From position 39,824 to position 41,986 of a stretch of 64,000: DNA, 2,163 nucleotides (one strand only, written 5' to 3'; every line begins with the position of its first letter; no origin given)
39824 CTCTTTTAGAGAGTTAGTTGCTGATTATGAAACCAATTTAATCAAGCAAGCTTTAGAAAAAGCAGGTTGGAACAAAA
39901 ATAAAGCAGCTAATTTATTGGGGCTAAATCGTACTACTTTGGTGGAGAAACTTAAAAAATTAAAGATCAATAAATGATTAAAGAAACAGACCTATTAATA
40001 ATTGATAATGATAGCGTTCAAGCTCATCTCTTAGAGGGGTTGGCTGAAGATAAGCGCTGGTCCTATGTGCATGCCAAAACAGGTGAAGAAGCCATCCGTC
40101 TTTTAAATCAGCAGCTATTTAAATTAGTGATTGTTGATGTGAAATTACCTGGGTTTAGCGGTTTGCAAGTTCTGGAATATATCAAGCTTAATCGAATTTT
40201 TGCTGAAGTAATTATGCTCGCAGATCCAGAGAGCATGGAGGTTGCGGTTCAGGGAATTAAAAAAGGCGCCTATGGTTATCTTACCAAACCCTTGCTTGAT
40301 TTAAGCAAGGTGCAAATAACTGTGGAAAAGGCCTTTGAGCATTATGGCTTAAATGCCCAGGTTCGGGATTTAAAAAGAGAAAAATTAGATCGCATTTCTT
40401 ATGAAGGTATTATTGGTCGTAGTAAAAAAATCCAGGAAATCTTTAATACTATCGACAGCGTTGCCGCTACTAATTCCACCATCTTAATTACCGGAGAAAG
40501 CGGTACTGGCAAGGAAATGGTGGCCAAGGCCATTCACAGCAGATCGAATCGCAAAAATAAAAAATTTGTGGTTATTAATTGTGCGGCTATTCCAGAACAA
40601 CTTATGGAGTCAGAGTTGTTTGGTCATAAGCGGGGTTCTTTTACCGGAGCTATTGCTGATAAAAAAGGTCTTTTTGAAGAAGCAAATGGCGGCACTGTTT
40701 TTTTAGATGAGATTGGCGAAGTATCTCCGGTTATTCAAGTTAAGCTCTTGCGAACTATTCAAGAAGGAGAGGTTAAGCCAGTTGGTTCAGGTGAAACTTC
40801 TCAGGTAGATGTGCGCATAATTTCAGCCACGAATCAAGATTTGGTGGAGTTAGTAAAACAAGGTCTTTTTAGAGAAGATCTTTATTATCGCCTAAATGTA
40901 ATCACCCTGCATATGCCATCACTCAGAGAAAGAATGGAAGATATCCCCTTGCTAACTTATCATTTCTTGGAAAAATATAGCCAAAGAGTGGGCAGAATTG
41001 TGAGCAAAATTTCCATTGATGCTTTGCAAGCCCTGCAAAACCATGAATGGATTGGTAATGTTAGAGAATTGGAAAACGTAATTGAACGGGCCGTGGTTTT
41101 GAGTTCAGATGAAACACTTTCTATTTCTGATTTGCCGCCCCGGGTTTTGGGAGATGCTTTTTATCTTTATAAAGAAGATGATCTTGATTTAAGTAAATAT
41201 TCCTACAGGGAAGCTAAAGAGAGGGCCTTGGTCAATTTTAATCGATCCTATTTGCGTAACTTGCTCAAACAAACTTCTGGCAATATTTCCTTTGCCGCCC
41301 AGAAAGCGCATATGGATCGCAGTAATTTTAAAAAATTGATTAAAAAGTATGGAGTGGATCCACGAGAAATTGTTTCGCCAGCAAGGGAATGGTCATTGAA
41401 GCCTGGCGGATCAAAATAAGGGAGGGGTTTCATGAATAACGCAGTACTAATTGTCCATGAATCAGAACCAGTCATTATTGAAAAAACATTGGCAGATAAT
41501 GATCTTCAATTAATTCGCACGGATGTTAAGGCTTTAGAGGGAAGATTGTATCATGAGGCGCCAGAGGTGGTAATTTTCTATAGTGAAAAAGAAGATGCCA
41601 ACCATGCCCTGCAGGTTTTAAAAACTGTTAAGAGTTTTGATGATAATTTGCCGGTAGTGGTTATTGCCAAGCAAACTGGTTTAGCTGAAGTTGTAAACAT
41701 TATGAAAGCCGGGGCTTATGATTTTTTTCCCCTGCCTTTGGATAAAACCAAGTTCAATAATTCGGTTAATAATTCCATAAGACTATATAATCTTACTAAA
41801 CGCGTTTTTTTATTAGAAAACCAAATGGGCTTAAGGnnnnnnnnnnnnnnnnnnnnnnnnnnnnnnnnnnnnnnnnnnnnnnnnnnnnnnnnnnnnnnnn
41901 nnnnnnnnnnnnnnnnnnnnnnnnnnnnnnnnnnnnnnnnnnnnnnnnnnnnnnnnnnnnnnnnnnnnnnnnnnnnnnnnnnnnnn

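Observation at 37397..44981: Histidine kinase plus three tandem sigma-54 activators, fused to a sigma-factor-less partner-switching module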

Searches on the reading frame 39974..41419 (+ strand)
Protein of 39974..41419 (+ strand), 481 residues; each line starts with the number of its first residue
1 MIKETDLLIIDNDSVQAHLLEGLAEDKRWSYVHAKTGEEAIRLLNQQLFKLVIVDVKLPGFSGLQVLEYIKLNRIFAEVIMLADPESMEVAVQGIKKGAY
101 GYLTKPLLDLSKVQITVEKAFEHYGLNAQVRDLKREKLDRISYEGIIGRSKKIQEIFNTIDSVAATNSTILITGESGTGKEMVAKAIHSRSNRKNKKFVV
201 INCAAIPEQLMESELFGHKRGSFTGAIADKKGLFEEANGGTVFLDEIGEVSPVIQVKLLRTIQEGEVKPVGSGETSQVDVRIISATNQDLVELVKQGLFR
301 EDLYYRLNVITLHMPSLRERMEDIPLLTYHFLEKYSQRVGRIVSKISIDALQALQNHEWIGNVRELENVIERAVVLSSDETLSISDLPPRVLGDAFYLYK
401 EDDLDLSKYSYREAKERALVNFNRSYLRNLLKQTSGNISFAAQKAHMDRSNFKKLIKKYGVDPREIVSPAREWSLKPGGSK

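Call 3: search_protein_families(library=pfam, proteins=[window:39974-41419:+], max_evalue=0.01)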
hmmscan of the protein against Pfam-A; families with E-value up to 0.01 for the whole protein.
window:39974-41419:+ (481 aa): 15 families
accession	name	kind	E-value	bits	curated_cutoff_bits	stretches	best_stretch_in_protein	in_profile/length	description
PF00158.32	Sigma54_activat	-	7.2e-73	244.2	20.2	1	146-312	1-167/168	Sigma-54 interaction domain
PF25601.1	AAA_lid_14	-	2.7e-27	94.8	27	1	318-392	1-75/87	AAA+ ATPase lid domain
PF14532.12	Sigma54_activ_2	-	2.3e-26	93.1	25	1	147-317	1-138/138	Sigma-54 interaction domain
PF00072.30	Response_reg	-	3.5e-17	63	30.2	1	8-107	2-101/111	Response regulator receiver domain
PF07728.20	AAA_5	-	2.2e-08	34.7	22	1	170-288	2-123/139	AAA domain (dynein-related subfamily)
PF07724.20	AAA_2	-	8.9e-08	32.8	27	1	168-286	4-123/166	AAA domain (Cdc48 subfamily)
PF13191.12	AAA_16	-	2.7e-05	25.2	32.6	1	147-206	3-63/167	AAA ATPase domain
PF00004.35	AAA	-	7.7e-05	23.6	21.2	1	170-299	1-119/131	ATPase family associated with various cellular activities (AAA)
PF13401.12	AAA_22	-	0.0012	19.6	27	0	167-204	5-42/130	AAA domain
PF01078.27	Mg_chelatase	-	0.0013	18.6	20.3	0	163-268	18-136/207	Magnesium chelatase, subunit ChlI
PF13245.12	AAA_19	-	0.0037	17.9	25.1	0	164-266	8-118/134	AAA domain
PF12775.13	AAA_7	-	0.0044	17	25.8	1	160-206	26-72/181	P-loop containing dynein motor region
PF20720.3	nSTAND3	-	0.0047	17.1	27.2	0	157-202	7-52/155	Novel STAND NTPase 3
PF25201.1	nSTAND6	-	0.0052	17.3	27.7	0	148-216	3-64/148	Novel STAND NTPase 6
PF05673.19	DUF815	-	0.0092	15.6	23.8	0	136-202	20-88/249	Protein of unknown function (DUF815)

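Call 8: search_protein_families(library=ncbifam, proteins=[window:39974-41419:+], max_evalue=0.00001)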
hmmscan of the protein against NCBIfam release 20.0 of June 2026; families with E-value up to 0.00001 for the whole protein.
window:39974-41419:+ (481 aa): 75 families (the best 25 are shown)
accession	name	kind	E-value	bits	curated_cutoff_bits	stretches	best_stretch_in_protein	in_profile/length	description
NF008469.0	PRK11361.1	equivalog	6.5e-121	404.2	714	1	5-465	5-460/461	acetoacetate metabolism transcriptional regulator AtoC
TIGR01818.1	ntrC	equivalog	4.3e-114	381.8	558.6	1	8-457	2-461/463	nitrogen regulation protein NR(I)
TIGR02915.1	PEP_resp_reg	equivalog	3.2e-112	375.6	502.6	1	7-461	1-444/445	PEP-CTERM-box response regulator transcription factor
NF007689.0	PRK10365.1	equivalog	5.7e-110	368.1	760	1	4-403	5-398/441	sigma-54-dependent response regulator transcription factor ZraR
NF041946.1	LuxO_transreg_Vib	equivalog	1.4e-109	366.9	800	1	35-394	27-383/463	quorum-sensing sigma-54 dependent transcriptional regulator LuxO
NF011695.0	PRK15115.1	equivalog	1.9e-108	363.1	763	1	3-464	5-441/445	two-component system response regulator GlrR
TIGR01817.1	nifA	equivalog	7.6e-108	361.6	528.85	1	133-386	185-437/534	nif-specific transcriptional activator NifA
NF051870.1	NAssimRespRegNtrX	equivalog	6.6e-106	354.9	600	1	5-461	2-452/452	nitrogen assimilation response regulator NtrX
NF003451.0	PRK05022.1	equivalog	1.3e-105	354.1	476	1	131-461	175-510/512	nitric oxide reductase transcriptional regulator NorR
NF041552.1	TF_PrdR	equivalog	3.7e-105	352.4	795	1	131-459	256-576/577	sigma-54 dependent transcriptional regulator PrdR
NF038308.1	RNA_repair_RtcR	equivalog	7.5e-98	328.7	650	1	116-388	152-433/530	RNA repair transcriptional activator RtcR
NF050807.1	TransRegFlbDCaul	equivalog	5.1e-95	319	750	1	146-459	120-438/454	sigma-54-dependent transcriptional regulator FlbD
NF008176.1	PRK10923.1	equivalog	7.8e-94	314.9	620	1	7-393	6-387/469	nitrogen regulation protein NR(I)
NF011958.0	PRK15429.1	equivalog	2.8e-84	284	830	1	143-391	378-625/692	formate hydrogenlyase transcriptional activator FlhA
NF049963.1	RespRegFlgRCampy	domain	2.4e-81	273.8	750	1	9-387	5-377/429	fla regulon two-component system response regulator FlgR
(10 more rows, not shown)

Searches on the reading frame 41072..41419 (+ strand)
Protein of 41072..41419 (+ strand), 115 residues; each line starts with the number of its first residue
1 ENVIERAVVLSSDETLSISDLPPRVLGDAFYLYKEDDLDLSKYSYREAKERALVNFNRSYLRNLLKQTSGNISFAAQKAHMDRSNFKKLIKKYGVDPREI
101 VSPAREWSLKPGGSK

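Call 46: search_protein_families(library=pfam, proteins=[window:41072-41419:+], max_evalue=1)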
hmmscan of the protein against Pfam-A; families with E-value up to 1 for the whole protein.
window:41072-41419:+ (115 aa): 3 families
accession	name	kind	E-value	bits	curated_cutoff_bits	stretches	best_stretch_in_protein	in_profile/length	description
PF00165.29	HTH_AraC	-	0.00056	20.4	26.6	1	76-95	15-35/42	Bacterial regulatory helix-turn-helix proteins, AraC family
PF25601.1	AAA_lid_14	-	0.0018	18.5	27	1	1-26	50-75/87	AAA+ ATPase lid domain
PF03683.19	UPF0175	-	0.08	13.1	27.9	1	75-98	39-62/75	Uncharacterised protein family (UPF0175)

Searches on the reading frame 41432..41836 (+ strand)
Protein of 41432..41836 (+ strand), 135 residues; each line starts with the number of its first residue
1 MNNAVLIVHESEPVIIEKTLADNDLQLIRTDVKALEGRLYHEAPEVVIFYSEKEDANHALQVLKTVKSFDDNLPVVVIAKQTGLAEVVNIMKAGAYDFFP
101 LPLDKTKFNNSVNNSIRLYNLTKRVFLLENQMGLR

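Call 46: search_protein_families(library=pfam, proteins=[window:41432-41836:+], max_evalue=1)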
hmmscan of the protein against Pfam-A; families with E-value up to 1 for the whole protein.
window:41432-41836:+ (135 aa): 1 family
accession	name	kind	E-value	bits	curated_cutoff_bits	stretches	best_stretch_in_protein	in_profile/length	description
PF00072.30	Response_reg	-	0.0014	19.2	30.2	1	60-111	58-109/111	Response regulator receiver domain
